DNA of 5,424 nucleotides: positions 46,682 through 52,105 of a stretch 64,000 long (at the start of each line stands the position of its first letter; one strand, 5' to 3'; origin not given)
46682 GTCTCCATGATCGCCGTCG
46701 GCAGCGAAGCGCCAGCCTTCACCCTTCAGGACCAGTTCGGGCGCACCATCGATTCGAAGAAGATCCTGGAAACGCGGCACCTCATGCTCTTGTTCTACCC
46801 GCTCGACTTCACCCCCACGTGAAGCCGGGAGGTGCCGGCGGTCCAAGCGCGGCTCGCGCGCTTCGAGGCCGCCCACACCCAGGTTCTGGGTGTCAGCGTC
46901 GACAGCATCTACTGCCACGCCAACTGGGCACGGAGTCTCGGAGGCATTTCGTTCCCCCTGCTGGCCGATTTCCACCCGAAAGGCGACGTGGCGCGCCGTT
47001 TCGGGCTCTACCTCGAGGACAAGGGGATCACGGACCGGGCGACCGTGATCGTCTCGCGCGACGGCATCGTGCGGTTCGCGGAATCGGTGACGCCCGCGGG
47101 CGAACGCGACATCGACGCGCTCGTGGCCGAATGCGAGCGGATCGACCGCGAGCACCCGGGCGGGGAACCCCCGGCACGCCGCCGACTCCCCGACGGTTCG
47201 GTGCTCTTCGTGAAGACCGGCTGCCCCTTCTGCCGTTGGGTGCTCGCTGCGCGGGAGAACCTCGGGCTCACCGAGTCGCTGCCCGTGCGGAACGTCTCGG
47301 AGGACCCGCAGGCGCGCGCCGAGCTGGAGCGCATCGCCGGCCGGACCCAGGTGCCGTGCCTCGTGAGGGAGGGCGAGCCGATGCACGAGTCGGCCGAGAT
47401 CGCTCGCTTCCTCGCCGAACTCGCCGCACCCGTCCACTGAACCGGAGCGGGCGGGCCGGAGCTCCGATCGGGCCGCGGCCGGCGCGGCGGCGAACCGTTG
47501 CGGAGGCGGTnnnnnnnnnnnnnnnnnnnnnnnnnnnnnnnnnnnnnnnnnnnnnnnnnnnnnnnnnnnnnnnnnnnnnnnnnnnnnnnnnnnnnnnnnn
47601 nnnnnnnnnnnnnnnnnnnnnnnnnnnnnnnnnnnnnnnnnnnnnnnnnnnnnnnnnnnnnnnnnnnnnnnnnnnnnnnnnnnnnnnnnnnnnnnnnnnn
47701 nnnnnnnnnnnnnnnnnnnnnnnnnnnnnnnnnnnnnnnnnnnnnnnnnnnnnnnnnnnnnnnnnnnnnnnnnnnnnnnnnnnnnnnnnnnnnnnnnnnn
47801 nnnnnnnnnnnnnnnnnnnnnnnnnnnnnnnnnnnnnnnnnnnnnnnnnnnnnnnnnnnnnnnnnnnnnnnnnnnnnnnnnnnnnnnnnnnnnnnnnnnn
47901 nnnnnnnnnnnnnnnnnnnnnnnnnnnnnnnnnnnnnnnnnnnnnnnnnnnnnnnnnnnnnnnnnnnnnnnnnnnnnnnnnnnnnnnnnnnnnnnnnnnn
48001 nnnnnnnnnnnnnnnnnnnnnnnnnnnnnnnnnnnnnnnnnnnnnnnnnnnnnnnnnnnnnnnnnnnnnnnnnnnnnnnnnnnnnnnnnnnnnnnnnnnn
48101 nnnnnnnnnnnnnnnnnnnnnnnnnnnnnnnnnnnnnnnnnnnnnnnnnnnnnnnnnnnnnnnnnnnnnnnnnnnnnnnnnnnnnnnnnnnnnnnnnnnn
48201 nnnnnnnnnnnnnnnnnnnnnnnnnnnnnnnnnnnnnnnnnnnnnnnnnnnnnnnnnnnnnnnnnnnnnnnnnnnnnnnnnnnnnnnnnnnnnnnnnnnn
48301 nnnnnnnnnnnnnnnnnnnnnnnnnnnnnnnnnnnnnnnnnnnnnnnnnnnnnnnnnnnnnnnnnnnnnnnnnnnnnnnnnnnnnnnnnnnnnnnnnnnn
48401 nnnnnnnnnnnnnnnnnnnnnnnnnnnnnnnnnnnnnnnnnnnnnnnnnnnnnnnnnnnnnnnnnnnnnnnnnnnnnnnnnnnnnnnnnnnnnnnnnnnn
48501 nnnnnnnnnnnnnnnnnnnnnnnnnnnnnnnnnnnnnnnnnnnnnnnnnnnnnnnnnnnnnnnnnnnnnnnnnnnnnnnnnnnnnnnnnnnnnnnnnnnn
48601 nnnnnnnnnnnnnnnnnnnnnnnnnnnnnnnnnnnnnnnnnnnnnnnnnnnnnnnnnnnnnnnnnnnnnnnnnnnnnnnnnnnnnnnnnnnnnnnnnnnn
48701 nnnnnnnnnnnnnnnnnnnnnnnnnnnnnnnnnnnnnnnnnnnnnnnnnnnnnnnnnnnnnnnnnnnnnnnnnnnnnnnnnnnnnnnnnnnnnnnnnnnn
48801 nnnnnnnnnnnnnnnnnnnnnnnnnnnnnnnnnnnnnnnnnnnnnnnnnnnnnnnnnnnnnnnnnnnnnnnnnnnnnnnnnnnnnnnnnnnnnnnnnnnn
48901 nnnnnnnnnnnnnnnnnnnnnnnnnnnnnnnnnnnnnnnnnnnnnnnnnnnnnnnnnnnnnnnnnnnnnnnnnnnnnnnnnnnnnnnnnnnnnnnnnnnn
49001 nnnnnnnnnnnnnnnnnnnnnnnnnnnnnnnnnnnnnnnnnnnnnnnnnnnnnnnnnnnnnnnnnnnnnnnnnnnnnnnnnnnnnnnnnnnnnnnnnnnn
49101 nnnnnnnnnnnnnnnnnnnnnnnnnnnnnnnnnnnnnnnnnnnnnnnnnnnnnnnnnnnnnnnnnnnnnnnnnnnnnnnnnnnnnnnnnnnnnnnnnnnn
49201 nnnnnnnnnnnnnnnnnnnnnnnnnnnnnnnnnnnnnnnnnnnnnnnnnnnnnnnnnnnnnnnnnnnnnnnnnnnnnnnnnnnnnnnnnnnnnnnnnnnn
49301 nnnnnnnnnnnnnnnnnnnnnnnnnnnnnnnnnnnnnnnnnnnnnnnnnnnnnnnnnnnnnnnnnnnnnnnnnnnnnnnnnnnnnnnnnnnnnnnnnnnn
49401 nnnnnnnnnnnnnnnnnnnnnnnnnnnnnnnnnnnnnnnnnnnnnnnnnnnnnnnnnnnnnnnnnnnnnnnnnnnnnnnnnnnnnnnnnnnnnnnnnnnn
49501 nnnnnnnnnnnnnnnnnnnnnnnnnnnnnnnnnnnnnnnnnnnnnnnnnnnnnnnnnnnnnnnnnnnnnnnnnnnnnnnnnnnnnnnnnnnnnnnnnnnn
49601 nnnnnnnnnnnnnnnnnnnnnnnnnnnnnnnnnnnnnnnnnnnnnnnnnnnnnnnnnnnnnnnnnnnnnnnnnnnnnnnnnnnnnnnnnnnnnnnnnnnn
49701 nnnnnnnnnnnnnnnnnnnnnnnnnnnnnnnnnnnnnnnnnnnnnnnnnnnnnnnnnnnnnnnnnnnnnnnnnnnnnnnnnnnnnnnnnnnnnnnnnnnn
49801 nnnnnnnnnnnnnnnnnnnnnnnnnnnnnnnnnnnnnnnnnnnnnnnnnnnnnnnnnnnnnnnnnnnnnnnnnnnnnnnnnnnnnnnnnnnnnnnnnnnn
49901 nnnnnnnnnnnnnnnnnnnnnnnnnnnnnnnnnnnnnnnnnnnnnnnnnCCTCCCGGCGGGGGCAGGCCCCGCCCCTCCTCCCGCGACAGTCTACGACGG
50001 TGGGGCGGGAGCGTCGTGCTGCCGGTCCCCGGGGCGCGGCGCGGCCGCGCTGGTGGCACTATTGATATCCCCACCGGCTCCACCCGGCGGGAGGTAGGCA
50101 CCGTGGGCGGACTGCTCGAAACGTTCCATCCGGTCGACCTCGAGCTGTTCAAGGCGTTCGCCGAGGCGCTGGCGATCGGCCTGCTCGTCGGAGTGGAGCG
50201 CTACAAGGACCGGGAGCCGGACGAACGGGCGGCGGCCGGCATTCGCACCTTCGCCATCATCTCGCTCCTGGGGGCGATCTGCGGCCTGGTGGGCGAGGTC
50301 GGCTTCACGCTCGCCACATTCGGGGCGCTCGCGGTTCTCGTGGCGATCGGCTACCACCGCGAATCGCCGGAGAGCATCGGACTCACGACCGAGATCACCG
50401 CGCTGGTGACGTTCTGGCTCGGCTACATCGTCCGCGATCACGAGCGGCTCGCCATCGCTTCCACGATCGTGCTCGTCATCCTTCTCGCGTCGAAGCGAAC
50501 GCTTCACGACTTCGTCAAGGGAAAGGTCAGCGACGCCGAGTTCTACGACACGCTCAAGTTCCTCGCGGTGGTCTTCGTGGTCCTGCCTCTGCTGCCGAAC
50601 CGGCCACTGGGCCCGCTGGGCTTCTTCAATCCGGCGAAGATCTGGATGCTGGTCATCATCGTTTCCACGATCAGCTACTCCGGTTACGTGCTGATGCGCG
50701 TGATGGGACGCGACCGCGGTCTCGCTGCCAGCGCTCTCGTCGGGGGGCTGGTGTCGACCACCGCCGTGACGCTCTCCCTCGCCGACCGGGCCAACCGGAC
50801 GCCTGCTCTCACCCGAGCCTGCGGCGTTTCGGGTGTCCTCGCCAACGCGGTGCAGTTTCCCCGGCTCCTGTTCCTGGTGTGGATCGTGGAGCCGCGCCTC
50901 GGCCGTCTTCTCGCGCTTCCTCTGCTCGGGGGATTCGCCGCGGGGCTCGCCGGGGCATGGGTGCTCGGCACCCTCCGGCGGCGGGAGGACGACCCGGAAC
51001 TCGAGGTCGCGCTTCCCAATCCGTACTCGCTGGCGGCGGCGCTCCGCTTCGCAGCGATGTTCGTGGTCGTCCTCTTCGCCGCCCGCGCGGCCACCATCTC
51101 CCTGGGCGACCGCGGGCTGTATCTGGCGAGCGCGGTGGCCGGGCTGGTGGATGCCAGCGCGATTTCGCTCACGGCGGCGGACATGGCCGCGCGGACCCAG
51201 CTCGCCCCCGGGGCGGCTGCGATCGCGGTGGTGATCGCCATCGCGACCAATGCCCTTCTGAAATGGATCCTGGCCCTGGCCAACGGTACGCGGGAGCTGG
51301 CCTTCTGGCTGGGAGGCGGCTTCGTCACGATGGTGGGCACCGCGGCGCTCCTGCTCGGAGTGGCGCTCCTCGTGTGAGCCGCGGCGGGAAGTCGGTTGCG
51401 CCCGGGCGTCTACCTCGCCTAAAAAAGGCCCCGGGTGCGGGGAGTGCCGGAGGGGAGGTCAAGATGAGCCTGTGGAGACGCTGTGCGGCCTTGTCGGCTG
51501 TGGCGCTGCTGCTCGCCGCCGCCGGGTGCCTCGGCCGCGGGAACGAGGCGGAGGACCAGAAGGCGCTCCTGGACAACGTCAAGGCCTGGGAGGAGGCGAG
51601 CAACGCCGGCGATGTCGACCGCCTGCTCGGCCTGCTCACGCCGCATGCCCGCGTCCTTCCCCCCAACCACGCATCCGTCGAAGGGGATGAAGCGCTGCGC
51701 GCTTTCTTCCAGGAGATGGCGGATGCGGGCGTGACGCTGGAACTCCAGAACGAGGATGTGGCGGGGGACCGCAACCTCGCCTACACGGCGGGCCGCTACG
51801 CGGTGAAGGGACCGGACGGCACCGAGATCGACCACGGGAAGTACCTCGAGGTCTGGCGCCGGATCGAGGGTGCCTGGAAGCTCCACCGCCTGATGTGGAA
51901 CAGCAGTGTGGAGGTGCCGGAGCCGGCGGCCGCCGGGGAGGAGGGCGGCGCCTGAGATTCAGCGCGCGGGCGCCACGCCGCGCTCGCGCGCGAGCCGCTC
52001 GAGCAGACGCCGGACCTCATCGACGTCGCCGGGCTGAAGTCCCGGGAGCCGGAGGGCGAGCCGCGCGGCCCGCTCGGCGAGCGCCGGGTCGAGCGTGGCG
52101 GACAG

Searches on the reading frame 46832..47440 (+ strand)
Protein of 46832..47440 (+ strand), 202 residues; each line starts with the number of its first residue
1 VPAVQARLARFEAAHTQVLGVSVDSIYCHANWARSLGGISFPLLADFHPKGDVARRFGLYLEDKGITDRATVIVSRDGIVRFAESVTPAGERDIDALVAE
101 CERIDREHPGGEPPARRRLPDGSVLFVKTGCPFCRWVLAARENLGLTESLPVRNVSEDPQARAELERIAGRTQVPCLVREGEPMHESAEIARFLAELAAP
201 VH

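Call 10: search_protein_families(library=pfam, proteins=[window:46832-47440:+], max_evalue=1)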
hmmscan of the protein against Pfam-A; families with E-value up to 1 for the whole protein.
window:46832-47440:+ (202 aa): 7 families
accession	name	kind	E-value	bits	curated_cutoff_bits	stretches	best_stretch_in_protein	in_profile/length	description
PF00578.27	AhpC-TSA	-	4.1e-17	62.7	26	1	1-82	45-123/124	AhpC/TSA family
PF13409.12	GST_N_2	-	2.1e-13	51.1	25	1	131-196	2-69/70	Glutathione S-transferase, N-terminal domain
PF00462.30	Glutaredoxin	-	4.1e-10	40.1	22.9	1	124-182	2-58/60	Glutaredoxin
PF13417.12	GST_N_3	-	5.5e-09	36.7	22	1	125-199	1-72/75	Glutathione S-transferase, N-terminal domain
PF08534.16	Redoxin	-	0.00017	21.8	26.6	1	16-95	63-145/148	Redoxin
PF02798.26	GST_N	-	0.088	13.6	20.9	1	154-196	34-76/76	Glutathione S-transferase, N-terminal domain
PF05768.20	Glrx-like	-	0.19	12.5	26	1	124-163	3-44/77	Glutaredoxin-like domain (DUF836)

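Call 11: search_protein_families(library=ncbifam, proteins=[window:46832-47440:+], max_evalue=1)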
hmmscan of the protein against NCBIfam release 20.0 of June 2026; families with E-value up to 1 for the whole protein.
window:46832-47440:+ (202 aa): 20 families
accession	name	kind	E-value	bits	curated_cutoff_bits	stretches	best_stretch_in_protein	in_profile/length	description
NF040737.1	peroxi_PrxU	equivalog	3.2e-11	43.4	270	1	3-100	87-188/233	thioredoxin-dependent peroxiredoxin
NF009669.0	PRK13190.1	equivalog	3.3e-11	42.8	261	1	7-98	54-148/203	putative peroxiredoxin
TIGR03137.1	AhpC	equivalog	1.2e-10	41.4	272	1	6-115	56-168/187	alkyl hydroperoxide reductase subunit C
NF009668.0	PRK13189.1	equivalog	1.6e-08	34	211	1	3-82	58-141/224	peroxiredoxin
NF041212.1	Uxx_star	subfamily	3.3e-06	27.3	66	1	124-182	2-59/70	Uxx-star family glutaredoxin-like (seleno)protein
NF009670.0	PRK13191.1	equivalog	1.3e-05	24.9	374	1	8-83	60-139/215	putative peroxiredoxin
NF011576.0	PRK15000.1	subfamily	3.6e-05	23.5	301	1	4-99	57-156/200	peroxiredoxin C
NF001808.0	PRK00522.1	equivalog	0.00013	21.4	123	1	13-89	74-152/167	thiol peroxidase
NF007702.0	PRK10387.1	equivalog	0.00017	21.4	133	1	125-198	3-73/215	glutaredoxin 2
NF010122.0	PRK13599.1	equivalog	0.00021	20.7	456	1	10-96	62-152/220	peroxiredoxin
TIGR02190.1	GlrX-dom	hypoth_equivalog_domain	0.00033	20.5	99.3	1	118-195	5-79/79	glutaredoxin-family domain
TIGR02180.1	GRX_euk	equivalog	0.0022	18.1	87.25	1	124-177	2-58/84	glutaredoxin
NF047338.1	gluta_UXX_star_3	exception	0.0028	17.7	97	1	124-181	2-58/70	UXX-star (seleno)protein family 3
TIGR02182.1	GRXB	equivalog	0.0029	17.4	186.65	1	125-198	2-72/209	GrxB family glutaredoxin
NF045501.1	HUGP_GUXX-star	exception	0.015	14.8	325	1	118-182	162-225/236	HUGP/GUXX-star fusion selenoprotein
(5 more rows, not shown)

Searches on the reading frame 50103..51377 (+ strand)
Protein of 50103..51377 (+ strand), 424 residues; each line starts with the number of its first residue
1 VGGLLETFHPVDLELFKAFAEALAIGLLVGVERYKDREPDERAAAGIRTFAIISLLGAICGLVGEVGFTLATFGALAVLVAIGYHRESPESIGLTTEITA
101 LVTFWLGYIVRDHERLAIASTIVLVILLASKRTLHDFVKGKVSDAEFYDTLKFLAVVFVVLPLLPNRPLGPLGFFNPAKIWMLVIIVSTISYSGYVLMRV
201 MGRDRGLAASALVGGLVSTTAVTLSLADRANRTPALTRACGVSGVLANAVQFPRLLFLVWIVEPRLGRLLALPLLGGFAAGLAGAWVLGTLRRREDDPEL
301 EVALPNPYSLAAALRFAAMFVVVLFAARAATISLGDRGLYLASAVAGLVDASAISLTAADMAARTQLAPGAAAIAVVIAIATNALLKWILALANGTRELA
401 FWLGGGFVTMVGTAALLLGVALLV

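Call 35: search_protein_families(library=pfam, proteins=[window:50103-51377:+], max_evalue=0.001)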
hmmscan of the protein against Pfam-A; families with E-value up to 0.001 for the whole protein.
window:50103-51377:+ (424 aa): 2 families
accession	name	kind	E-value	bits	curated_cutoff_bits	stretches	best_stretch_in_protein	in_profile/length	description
PF13194.11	DUF4010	-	1.7e-56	191.7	30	1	185-393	1-208/210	Domain of unknown function (DUF4010)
PF02308.21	MgtC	-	2.3e-15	57.5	31.4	1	22-136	4-120/121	MgtC family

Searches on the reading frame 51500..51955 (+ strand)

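Call 35: search_protein_families(library=pfam, proteins=[window:51500-51955:+], max_evalue=0.001)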
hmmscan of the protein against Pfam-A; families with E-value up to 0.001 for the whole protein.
window:51500-51955:+ (151 aa): 4 families
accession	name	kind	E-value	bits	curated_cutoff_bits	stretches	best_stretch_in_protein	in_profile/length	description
PF14534.12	DUF4440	-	1.6e-15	57.9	25.2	1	24-128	2-107/107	Domain of unknown function (DUF4440)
PF12680.13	SnoaL_2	-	2.8e-11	44.4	27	1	27-127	1-100/102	SnoaL-like domain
PF13474.12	SnoaL_3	-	0.00028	21.6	22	1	27-128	5-111/121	SnoaL-like domain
PF13577.12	SnoaL_4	-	0.00087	19.7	24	0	16-131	2-125/126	SnoaL-like domain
